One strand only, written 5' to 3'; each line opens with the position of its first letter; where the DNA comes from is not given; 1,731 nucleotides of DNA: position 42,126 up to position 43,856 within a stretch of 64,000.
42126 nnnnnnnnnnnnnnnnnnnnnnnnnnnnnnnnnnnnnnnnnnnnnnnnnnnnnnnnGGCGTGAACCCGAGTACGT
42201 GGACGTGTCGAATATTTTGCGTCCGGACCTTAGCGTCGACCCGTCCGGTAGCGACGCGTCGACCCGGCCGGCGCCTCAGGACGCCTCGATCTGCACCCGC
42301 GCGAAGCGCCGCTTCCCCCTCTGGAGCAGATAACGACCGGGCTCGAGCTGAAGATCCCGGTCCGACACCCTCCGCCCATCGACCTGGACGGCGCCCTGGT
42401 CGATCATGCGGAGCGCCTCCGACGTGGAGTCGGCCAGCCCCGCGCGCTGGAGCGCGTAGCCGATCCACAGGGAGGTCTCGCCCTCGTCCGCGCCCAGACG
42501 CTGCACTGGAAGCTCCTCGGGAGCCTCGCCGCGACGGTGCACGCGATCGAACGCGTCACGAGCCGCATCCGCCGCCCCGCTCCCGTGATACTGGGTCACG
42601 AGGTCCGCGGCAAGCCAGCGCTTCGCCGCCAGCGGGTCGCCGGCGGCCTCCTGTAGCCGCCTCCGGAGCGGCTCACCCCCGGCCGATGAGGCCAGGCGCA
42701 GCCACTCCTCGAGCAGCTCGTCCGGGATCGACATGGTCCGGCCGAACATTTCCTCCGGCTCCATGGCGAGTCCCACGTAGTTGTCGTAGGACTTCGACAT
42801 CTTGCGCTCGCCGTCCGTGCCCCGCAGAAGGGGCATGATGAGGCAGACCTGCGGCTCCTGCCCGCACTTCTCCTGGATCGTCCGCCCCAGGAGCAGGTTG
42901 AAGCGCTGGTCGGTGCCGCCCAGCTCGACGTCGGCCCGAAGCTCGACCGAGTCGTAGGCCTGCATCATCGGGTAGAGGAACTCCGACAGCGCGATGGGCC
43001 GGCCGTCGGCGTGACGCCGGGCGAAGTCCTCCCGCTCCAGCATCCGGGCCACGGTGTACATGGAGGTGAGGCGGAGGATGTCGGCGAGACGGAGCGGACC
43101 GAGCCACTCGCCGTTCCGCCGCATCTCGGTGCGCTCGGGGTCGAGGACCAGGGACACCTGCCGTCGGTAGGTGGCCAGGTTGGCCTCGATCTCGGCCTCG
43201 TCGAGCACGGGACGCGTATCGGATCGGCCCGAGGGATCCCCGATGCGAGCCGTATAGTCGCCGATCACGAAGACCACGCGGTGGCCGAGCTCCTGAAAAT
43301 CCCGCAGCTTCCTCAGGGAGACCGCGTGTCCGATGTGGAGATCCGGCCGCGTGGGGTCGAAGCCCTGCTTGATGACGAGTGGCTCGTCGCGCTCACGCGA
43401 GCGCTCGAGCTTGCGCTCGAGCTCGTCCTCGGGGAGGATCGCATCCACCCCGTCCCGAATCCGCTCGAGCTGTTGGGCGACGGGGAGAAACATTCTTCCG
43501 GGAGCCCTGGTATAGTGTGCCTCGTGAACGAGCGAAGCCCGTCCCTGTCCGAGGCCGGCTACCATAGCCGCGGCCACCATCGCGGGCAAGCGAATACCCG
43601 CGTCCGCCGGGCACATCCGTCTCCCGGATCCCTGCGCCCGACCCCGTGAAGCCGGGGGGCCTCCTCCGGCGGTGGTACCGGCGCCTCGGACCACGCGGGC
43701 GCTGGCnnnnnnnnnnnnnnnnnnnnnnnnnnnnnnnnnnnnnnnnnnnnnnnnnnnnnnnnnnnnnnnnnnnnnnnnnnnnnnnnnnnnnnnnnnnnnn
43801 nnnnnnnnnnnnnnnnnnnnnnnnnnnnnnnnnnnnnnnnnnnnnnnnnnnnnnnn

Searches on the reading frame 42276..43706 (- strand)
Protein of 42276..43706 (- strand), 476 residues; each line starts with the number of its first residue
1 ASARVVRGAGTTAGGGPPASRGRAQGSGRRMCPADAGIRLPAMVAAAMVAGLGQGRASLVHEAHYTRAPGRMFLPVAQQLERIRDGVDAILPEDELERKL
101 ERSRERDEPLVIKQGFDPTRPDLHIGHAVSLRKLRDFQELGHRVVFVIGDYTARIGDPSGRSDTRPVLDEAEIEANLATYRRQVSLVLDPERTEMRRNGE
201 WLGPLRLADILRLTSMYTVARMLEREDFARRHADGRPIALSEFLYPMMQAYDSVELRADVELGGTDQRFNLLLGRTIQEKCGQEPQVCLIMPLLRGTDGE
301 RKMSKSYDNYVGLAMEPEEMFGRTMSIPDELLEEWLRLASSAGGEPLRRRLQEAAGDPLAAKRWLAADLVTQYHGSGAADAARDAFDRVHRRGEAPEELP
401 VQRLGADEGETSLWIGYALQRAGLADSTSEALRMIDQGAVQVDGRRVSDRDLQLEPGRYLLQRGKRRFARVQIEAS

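Call 57: search_protein_families(library=pfam, proteins=[window:42276-43706:-], max_evalue=0.0001)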
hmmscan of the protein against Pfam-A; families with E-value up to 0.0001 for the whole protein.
window:42276-43706:- (476 aa): 3 families
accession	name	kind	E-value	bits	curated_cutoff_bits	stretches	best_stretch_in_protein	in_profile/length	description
PF00579.31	tRNA-synt_1b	-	4.5e-70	236.7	21.1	1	107-389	3-290/292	tRNA synthetases class I (W and Y)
PF01479.30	S4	-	6.5e-08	32.6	22.8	1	419-457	7-45/48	S4 domain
PF22421.1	SYY_C-terminal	-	7.1e-05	23.1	27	0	418-469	24-81/83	Tyrosine--tRNA ligase SYY-like C-terminal domain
